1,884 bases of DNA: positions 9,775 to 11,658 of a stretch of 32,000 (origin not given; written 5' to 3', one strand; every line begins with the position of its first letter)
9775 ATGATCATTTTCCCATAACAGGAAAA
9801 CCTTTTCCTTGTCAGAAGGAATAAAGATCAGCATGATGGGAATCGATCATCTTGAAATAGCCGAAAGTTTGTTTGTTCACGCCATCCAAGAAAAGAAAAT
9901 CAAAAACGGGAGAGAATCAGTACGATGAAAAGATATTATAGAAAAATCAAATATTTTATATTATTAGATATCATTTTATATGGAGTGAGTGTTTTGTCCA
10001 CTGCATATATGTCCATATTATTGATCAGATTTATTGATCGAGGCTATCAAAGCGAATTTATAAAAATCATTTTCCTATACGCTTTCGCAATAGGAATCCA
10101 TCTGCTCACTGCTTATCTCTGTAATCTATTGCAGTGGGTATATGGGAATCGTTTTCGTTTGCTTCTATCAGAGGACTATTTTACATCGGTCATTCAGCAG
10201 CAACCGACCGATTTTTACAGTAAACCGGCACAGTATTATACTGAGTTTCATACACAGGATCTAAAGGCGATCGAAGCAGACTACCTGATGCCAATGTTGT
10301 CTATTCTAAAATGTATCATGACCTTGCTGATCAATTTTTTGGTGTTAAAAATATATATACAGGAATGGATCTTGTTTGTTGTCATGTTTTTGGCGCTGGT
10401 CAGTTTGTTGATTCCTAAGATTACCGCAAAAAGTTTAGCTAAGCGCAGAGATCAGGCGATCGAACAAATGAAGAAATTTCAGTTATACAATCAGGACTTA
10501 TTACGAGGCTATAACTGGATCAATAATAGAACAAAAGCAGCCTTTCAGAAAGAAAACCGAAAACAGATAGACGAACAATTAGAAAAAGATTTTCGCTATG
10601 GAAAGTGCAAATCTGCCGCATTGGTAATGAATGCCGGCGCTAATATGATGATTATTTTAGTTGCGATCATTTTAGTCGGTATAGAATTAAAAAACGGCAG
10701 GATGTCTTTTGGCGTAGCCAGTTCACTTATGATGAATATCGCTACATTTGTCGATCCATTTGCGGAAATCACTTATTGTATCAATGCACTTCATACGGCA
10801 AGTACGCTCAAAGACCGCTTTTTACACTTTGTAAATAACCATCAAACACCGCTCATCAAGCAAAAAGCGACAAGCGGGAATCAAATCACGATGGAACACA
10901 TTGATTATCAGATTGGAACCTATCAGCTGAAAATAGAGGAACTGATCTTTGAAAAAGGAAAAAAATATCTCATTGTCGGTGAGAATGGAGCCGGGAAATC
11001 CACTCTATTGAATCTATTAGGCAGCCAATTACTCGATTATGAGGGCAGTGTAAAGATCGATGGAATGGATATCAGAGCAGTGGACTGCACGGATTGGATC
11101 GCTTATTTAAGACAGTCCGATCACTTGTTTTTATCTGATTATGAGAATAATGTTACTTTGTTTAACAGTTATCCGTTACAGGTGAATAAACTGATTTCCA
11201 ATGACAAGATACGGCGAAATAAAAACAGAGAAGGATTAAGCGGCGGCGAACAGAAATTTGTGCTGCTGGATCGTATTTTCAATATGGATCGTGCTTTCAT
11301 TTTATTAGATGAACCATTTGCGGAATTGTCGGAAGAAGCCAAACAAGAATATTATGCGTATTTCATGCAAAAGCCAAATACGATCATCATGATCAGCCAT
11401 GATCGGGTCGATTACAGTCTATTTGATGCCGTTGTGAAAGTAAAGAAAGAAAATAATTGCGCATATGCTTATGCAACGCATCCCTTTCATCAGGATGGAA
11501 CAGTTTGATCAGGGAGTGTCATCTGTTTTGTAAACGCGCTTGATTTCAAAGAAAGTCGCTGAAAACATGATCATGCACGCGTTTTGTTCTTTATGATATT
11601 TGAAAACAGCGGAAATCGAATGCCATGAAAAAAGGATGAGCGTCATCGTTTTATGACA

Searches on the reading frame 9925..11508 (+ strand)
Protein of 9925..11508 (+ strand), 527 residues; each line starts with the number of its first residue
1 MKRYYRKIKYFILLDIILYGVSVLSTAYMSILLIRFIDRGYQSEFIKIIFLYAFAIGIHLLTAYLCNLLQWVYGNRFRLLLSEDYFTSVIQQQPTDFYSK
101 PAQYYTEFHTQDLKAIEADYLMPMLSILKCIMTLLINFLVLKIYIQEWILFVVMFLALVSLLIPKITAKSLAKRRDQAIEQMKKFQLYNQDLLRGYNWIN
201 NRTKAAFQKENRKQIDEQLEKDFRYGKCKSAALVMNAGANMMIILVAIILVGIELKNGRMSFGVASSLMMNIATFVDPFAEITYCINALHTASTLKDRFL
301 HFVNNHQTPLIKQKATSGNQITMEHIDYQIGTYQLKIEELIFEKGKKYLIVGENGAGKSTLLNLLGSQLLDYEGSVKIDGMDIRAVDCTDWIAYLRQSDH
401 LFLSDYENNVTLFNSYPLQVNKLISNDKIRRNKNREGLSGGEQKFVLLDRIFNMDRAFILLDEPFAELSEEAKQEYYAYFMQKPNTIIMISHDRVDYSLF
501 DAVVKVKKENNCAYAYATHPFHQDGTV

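Call 4: search_protein_families(library=pfam, proteins=[window:9925-11508:+])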
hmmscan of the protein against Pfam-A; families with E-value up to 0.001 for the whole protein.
window:9925-11508:+ (527 aa): 4 families
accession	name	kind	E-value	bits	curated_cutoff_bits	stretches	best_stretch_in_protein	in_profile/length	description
PF00005.33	ABC_tran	-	6.9e-19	69.3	25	1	340-466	6-137/137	ABC transporter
PF00664.28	ABC_membrane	-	3.9e-08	33.7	28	1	11-278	4-273/274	ABC transporter transmembrane region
PF02463.25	SMC_N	-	1.3e-05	25.2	40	0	421-511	124-216/220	RecF/RecN/SMC N terminal domain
PF13555.12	AAA_29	-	0.00034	20.7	27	1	342-362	19-39/61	P-loop containing region of AAA domain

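Call 59: search_protein_families(library=ncbifam, proteins=[window:9925-11508:+], max_evalue=1)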
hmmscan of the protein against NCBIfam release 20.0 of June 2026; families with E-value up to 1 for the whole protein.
window:9925-11508:+ (527 aa): 178 families (the best 25 are shown)
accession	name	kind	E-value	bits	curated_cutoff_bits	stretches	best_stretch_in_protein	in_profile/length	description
NF045998.1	cleave_ABC_plasm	equivalog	5.5e-31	107.5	500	1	10-493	157-660/673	Mbov_0121 family peptidase domain-containing ABC transporter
TIGR02857.1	CydD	equivalog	1.3e-26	93.7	435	1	9-506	6-529/529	thiol reductant ABC exporter subunit CydD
NF050039.1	sacti_exp_GggC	equivalog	1.5e-26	93.7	750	1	111-499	108-502/511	streptosactin export ABC transporter GggC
TIGR03375.1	type_I_sec_LssB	subfamily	1.9e-26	92.6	693.1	1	134-504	274-672/696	type I secretion system permease/ATPase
NF000355.4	ribo_prot_ABC_F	equivalog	3.4e-24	85.6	380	1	320-495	2-175/499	ribosomal protection-like ABC-F family protein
TIGR02868.1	CydC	equivalog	1.1e-22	80.4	329.05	2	133-412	140-431/530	thiol reductant ABC exporter subunit CydC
NF008364.0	PRK11160.1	equivalog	1.1e-20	73.7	630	1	121-509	138-550/575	heme ABC transporter ATP-binding protein/permease CydC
TIGR02204.1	MsbA_rel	hypoth_equivalog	2.9e-19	69.2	780.4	1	6-411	14-435/576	ABC transporter, permease/ATP-binding protein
TIGR01842.1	type_I_sec_PrtD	subfamily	3.1e-18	65.6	510.15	1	37-503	33-523/544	type I secretion system permease/ATPase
NF008379.0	PRK11174.1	equivalog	4.4e-17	62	684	1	18-504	33-554/588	heme ABC transporter permease/ATP-binding protein CydD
TIGR03608.1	L_ocin_972_ABC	subfamily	3e-16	59.5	254.85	1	335-505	14-205/206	putative bacteriocin export ABC transporter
NF000167.2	ABCF_Lsa_all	exception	7.7e-16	58.1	750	2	343-495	29-174/492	Lsa family ABC-F type ribosomal protection protein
TIGR04521.1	ECF_ATPase_2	equivalog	2.4e-15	56.4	330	2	339-385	25-71/279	energy-coupling factor transporter ATPase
TIGR01277.1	thiQ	equivalog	4e-15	56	245.05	1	323-497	3-192/213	thiamine ABC transporter ATP-binding protein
TIGR02203.1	MsbA_lipidA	equivalog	4.2e-15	55.3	602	1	4-411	8-428/572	lipid A export permease/ATP-binding protein MsbA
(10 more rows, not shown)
